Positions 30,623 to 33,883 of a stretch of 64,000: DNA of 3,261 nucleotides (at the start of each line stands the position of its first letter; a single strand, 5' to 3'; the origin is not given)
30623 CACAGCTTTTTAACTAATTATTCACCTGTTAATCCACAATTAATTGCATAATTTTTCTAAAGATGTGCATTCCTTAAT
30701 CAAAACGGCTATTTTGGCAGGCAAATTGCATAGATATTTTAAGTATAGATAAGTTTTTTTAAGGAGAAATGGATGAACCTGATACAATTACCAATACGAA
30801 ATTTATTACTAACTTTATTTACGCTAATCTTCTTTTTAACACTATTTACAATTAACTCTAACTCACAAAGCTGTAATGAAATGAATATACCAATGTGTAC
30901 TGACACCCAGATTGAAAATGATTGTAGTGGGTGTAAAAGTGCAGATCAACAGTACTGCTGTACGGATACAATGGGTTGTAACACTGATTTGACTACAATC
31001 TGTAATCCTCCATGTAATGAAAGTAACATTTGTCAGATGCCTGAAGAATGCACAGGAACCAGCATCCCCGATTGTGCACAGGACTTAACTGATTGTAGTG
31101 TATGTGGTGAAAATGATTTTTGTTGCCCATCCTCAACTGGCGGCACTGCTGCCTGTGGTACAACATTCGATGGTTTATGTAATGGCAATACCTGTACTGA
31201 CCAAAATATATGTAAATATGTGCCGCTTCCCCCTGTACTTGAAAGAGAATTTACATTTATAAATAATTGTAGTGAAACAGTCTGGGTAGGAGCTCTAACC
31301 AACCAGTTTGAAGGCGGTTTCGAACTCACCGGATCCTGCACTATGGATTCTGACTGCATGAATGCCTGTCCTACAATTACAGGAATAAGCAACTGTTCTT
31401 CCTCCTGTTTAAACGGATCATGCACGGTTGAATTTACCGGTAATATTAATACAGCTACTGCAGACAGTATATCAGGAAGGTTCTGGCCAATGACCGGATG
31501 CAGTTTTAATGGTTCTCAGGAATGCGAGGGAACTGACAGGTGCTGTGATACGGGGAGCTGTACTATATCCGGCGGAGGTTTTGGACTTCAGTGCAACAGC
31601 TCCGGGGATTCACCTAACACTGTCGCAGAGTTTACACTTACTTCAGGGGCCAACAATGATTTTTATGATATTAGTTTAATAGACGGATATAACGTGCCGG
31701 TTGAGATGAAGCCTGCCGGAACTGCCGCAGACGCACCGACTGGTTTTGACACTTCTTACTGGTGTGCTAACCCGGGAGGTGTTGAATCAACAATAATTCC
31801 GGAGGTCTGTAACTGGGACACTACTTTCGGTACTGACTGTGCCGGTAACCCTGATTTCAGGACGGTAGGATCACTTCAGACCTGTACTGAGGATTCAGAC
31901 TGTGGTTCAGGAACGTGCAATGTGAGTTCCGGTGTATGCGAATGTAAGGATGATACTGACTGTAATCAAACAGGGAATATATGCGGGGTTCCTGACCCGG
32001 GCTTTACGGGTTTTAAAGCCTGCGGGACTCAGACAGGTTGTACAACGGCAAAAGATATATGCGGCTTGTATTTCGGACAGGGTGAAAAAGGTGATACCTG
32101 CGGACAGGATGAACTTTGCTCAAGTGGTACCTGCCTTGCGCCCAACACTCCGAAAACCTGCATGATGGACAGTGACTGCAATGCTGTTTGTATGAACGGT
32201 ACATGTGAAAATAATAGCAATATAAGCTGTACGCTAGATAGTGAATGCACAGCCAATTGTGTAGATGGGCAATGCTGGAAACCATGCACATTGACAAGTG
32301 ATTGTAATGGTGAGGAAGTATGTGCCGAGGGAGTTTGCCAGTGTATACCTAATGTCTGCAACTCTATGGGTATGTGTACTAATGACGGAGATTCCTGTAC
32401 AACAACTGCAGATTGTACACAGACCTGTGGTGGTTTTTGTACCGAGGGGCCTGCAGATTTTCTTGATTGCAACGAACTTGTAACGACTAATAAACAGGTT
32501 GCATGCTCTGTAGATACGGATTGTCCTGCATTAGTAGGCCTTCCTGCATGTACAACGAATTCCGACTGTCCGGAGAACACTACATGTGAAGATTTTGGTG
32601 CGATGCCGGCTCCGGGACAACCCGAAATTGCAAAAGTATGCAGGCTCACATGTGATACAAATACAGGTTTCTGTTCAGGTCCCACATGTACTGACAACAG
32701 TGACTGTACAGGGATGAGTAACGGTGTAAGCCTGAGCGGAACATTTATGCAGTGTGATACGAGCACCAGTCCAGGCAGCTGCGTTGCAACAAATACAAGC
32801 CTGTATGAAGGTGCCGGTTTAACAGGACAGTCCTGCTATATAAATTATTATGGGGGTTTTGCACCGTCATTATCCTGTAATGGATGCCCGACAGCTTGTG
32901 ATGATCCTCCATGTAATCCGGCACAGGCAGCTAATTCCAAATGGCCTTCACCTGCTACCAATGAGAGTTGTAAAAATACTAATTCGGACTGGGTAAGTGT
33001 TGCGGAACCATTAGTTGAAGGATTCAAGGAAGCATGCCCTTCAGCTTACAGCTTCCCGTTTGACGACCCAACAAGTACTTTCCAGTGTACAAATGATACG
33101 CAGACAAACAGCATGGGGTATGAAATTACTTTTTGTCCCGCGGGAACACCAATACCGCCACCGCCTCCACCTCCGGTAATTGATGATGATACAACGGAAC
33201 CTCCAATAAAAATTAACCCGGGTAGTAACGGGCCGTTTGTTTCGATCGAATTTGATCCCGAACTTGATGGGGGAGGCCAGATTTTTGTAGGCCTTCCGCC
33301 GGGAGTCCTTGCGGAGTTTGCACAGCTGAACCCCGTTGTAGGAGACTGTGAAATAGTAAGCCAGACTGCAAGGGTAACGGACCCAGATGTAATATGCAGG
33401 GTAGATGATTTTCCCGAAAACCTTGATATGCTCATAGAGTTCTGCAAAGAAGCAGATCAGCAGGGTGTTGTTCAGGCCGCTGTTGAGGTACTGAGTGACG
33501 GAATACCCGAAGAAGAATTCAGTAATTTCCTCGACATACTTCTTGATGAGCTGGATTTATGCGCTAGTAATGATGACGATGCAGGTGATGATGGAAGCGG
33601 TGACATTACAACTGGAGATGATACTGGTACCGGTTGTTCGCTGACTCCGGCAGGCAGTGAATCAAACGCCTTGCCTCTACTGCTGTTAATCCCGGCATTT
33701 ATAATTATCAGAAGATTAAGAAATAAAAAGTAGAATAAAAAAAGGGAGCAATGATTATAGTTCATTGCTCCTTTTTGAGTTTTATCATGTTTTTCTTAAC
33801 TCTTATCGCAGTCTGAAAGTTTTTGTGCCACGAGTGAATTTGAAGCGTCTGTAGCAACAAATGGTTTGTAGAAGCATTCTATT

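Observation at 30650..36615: Six-kb insert of eukaryote-like secreted proteins (PR-5-like, PR-1/CAP-like, repeat protein, family member 4) splitting a folate/pterin gene neighbourhood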

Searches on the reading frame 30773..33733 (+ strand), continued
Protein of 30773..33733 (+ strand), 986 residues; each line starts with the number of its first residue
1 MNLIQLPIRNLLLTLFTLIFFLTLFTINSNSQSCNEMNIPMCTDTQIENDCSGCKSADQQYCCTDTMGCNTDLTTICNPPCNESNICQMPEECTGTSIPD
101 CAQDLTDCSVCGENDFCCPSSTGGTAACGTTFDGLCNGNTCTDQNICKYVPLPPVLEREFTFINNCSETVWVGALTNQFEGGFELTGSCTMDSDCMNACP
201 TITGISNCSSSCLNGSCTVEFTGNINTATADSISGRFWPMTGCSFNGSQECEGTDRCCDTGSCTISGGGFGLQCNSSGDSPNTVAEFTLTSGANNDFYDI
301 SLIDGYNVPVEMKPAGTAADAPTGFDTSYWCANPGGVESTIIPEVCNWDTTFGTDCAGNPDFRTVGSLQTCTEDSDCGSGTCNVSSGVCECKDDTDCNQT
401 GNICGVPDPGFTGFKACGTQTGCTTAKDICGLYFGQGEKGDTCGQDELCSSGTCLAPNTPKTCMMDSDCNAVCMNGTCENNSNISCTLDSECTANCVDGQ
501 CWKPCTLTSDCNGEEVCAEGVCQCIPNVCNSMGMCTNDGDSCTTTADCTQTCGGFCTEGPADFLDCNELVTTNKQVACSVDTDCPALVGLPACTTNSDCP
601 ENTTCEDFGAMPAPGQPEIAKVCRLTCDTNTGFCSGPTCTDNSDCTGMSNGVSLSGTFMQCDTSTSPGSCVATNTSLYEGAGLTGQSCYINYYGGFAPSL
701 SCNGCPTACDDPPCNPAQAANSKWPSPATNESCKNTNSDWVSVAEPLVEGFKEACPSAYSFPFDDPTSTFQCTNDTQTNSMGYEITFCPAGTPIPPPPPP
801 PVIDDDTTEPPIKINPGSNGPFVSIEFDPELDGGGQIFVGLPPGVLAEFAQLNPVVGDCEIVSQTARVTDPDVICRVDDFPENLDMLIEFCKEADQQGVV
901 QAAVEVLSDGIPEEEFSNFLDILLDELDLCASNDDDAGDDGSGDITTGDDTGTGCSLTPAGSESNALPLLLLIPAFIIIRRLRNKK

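Call 59: search_protein_families(library=pfam, proteins=[P0172, P0182, P0183, P0185, P0186, P0189, P0203, P0219, P0236, P0240], max_evalue=0.001)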
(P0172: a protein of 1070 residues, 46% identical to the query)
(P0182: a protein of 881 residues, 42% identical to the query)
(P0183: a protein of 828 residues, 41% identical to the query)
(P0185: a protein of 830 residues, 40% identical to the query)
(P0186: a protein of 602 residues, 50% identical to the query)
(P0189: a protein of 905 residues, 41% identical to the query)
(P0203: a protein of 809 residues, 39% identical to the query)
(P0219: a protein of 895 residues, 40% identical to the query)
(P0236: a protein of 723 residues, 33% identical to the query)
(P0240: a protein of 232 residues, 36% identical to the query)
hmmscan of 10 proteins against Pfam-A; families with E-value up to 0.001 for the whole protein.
P0172 (1070 aa): 6 families
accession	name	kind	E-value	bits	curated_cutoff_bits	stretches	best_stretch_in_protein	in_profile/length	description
PF12947.13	EGF_3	-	7.8e-17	61.7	28.5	2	784-819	1-36/36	EGF domain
PF00008.33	EGF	-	3.3e-14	53.3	21.5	2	744-768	1-25/32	EGF-like domain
PF07645.21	EGF_CA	-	3.8e-10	40.3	27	1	780-819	1-43/43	Calcium-binding EGF domain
PF12662.13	cEGF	-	4.4e-08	33.3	26.6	1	803-823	1-23/24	Complement Clr-like EGF-like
PF18998.6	Flg_new_2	-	9.6e-07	29.1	23.6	1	667-738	3-69/73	Divergent InlB B-repeat domain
PF12661.13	hEGF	-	9.5e-06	26.3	29.3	1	791-812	1-22/22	Human growth factor-like EGF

P0182 (881 aa): 1 family
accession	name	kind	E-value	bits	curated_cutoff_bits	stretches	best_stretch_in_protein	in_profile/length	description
PF24514.1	SpaA_4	-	9.8e-05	23.6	27.3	1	580-678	3-106/107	Prealbumin-like fold domain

P0183 (828 aa): 12 families
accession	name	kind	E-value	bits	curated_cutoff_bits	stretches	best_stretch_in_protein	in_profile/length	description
PF00008.33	EGF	-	1.5e-16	60.7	21.5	3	569-595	4-31/32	EGF-like domain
PF12947.13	EGF_3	-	2.6e-11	44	28.5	1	569-599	6-36/36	EGF domain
PF07645.21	EGF_CA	-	6.4e-09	36.4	27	1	559-595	1-39/43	Calcium-binding EGF domain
PF18998.6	Flg_new_2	-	4.8e-07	30.1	23.6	2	362-422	2-50/73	Divergent InlB B-repeat domain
PF12661.13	hEGF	-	9.5e-07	29.5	29.3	1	571-592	1-22/22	Human growth factor-like EGF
PF24684.1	Vgb_lyase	-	4.1e-05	23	50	1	63-213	13-158/290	Virginiamycin B lyase family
PF16819.11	DUF5074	-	7.9e-05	22.3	27.2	0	40-144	116-221/353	Domain of unknown function (DUF5074)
PF10282.15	Lactonase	-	0.00024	20.9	21.7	0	84-171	223-313/344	Lactonase, 7-bladed beta-propeller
PF25174.1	Beta-prop_THOC3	-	0.00026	20.6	305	0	37-126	65-150/272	THOC3 beta-propeller domain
PF02239.22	Cytochrom_D1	-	0.00032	19.8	25.5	0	40-110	292-361/368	Cytochrome D1 heme domain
PF12662.13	cEGF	-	0.00034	20.8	26.6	1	583-600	1-20/24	Complement Clr-like EGF-like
PF08450.18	SGL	-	0.00037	20.6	26.3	0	83-163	112-191/246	SMP-30/Gluconolactonase/LRE-like region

P0185 (830 aa): 0 families

P0186 (602 aa): 0 families

P0189 (905 aa): 1 family
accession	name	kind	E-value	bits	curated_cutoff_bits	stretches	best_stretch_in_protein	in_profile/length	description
PF02412.23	TSP_3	-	6.6e-09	35.7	25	1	677-712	1-36/36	Thrombospondin type 3 repeat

P0203 (809 aa): 0 families

P0219 (895 aa): 5 families
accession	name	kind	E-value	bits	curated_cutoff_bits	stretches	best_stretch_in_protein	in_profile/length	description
PF12947.13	EGF_3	-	4.4e-20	72.1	28.5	2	673-708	1-36/36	EGF domain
PF07645.21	EGF_CA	-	2.2e-18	66.6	27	2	623-661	1-42/43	Calcium-binding EGF domain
PF00008.33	EGF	-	2.5e-11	44.1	21.5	2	673-704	1-31/32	EGF-like domain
PF12661.13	hEGF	-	1.2e-07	32.3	29.3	2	680-701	1-22/22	Human growth factor-like EGF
PF12662.13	cEGF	-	0.00012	22.2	26.6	0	692-708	1-19/24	Complement Clr-like EGF-like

P0236 (723 aa): 1 family
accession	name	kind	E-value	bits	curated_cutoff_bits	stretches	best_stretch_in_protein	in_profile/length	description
PF02412.23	TSP_3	-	3.6e-09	36.6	25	1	497-532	1-36/36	Thrombospondin type 3 repeat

P0240 (232 aa): 1 family
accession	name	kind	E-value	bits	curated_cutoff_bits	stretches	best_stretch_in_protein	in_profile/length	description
PF02412.23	TSP_3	-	7.7e-06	25.9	25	1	13-36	13-36/36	Thrombospondin type 3 repeat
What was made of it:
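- Proteins that share the TLP's C-terminal anchor carry EGF, Ca-EGF and thrombospondin-3 repeats, which are typical 'eukaryote-like' matrix domains (call 59).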

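Call 68: find_encoding_contigs(protein=P0005, flank=10000, max_places=2)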
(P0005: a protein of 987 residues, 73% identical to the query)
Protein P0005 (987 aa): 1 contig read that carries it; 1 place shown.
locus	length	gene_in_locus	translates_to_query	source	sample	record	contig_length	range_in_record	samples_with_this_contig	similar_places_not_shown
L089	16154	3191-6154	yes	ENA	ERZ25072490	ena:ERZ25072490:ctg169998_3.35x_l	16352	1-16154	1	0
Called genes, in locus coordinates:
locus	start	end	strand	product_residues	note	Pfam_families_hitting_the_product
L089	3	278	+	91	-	?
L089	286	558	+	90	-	-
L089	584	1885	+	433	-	PF00324:AA_permease, PF13520:AA_permease_2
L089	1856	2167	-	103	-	-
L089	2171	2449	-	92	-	PF01329:Pterin_4a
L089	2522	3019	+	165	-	PF01288:HPPK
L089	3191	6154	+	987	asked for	PF00314:Thaumatin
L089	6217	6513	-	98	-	-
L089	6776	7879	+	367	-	PF00188:CAP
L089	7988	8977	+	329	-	-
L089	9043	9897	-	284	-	PF00763:THF_DHG_CYH, PF02882:THF_DHG_CYH_C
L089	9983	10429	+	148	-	PF04191:PEMT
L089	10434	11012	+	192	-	-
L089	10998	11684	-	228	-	PF00535:Glycos_transf_2, PF10111:Glyco_tranf_2_2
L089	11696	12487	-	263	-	PF08543:Phos_pyr_kin, PF00294:PfkB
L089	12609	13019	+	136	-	PF01796:OB_ChsH2_C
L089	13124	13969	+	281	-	PF01464:SLT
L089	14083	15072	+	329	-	-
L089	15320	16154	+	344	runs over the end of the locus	?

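Call 69: find_encoding_contigs(protein=P0004, flank=10000, max_places=2)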
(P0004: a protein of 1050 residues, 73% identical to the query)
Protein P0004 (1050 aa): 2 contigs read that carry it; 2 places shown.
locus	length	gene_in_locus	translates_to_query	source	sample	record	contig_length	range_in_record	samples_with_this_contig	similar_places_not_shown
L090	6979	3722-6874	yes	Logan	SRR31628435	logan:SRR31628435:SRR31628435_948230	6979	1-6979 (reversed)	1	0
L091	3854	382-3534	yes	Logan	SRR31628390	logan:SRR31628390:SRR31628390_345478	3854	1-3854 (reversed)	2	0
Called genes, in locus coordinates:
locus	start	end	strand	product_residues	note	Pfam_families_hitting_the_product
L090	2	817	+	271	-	?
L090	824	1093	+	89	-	-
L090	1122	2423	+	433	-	PF00324:AA_permease, PF13520:AA_permease_2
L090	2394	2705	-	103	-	-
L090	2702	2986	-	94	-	PF01329:Pterin_4a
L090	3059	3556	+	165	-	PF01288:HPPK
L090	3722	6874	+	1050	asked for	PF00314:Thaumatin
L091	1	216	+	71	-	?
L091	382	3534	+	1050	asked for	PF00314:Thaumatin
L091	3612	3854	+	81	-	?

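Call 71: list_cluster_members(proteins=[P0001, P0007, P0020, P0036, P0044, P0064, P0078, P0118, P0129, P0137])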
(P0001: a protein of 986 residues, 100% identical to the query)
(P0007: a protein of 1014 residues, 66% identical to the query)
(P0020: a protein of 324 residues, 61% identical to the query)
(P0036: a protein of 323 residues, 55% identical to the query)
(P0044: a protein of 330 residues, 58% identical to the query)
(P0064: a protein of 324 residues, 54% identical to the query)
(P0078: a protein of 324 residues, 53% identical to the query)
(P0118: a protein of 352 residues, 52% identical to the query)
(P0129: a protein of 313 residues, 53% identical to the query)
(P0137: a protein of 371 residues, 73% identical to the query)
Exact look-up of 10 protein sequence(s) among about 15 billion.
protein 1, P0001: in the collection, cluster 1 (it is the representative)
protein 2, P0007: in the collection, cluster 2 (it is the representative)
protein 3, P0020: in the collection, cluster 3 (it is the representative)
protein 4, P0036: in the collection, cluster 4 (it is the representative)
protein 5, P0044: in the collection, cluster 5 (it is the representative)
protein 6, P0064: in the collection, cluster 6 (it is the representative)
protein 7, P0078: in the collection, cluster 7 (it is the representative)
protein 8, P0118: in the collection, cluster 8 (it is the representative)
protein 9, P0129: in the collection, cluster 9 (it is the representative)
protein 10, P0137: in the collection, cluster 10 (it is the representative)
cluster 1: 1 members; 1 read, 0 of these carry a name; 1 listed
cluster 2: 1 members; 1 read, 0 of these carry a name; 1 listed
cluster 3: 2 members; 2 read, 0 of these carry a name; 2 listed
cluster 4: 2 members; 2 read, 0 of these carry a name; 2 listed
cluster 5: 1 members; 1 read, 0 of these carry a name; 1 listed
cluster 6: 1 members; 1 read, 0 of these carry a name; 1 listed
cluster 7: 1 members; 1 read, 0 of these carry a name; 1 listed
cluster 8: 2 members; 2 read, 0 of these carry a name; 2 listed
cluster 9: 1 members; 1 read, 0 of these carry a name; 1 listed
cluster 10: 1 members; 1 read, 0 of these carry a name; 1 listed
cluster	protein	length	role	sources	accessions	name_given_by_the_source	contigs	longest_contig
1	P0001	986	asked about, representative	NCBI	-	-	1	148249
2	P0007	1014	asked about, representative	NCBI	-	-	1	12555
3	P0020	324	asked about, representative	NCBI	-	-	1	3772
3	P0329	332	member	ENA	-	-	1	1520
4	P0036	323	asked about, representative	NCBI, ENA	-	-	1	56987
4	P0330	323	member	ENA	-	-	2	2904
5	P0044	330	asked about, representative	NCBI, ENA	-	-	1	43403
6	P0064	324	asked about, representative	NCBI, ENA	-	-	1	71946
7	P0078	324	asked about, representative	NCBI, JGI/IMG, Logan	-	-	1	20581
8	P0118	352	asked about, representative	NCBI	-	-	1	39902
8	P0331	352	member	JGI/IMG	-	-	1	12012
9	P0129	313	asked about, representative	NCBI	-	-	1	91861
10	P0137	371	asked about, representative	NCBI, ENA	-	-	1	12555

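Call 93: search_dna_similar(query=window:30773-33733:+, collection=plasmids, mode=protein, max_rows=10)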
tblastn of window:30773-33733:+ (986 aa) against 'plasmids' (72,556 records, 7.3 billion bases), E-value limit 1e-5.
Records with a match: 1; places in all: 1; records where one place covers at least 80% of the query: 0.
Best place of each record, by identity: <60% 1.
By first word of the organism name: Legionella 1.
By predicted mobility (MOB-suite, as given by PLSDB): non-mobilizable 1.
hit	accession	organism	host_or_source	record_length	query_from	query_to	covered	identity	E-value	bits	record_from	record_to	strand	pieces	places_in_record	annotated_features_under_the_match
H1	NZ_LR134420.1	Legionella adelaidensis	environmental,Cooling tower water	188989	728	791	6%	42.1%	6e-6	58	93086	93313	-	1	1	thaumatin family protein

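Call 97: search_protein_families(library=pfam, proteins=[P0158, P0169, P0010, P0011, P0157, P0163], max_evalue=0.05)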
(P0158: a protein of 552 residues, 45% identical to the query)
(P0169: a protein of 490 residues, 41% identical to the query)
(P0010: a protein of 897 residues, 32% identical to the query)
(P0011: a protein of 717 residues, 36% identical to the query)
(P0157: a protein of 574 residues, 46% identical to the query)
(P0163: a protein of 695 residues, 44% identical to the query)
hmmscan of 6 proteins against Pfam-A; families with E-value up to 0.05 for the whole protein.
P0158 (552 aa): 1 family
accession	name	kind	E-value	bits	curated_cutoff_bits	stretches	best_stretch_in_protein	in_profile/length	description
PF00314.23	Thaumatin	-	3.6e-20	73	27.4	2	54-224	1-146/209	Thaumatin family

P0169 (490 aa): 1 family
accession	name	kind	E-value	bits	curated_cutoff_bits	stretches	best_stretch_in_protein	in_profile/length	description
PF00314.23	Thaumatin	-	3.8e-18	66.4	27.4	2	95-257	1-135/209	Thaumatin family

P0010 (897 aa): 0 families

P0011 (717 aa): 2 families
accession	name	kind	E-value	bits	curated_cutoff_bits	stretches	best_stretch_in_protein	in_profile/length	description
PF00314.23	Thaumatin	-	3.2e-23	83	27.4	2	174-355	1-135/209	Thaumatin family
PF18884.5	TSP3_bac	-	0.016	15.5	25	1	513-528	1-16/22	Bacterial TSP3 repeat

P0157 (574 aa): 1 family
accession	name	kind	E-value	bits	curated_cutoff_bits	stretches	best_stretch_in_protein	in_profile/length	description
PF00314.23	Thaumatin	-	2.3e-23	83.4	27.4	2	102-202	39-128/209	Thaumatin family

P0163 (695 aa): 1 family
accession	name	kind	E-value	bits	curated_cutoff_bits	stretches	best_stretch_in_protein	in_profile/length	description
PF00314.23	Thaumatin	-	8.7e-07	29.3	27.4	1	56-326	1-180/209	Thaumatin family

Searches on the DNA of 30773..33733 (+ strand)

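Call 83: search_rna_families(sources=[L081, L082, L083, L089, L090, L001, L085, L086], threshold=gathering)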
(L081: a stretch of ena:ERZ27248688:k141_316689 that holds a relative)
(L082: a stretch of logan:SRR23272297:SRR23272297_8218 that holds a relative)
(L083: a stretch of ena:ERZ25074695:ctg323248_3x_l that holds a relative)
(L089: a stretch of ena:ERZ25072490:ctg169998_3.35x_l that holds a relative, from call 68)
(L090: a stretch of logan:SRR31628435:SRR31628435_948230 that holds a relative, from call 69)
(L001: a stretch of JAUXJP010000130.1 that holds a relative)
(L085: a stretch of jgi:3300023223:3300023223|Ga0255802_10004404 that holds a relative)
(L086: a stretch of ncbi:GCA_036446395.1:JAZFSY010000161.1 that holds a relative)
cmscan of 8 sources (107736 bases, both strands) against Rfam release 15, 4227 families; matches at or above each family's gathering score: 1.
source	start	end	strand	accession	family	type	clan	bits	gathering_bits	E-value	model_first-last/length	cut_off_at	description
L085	6563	6645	-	RF00005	tRNA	Gene; tRNA;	CL00001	55.8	29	4.2e-09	1-71/71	no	tRNA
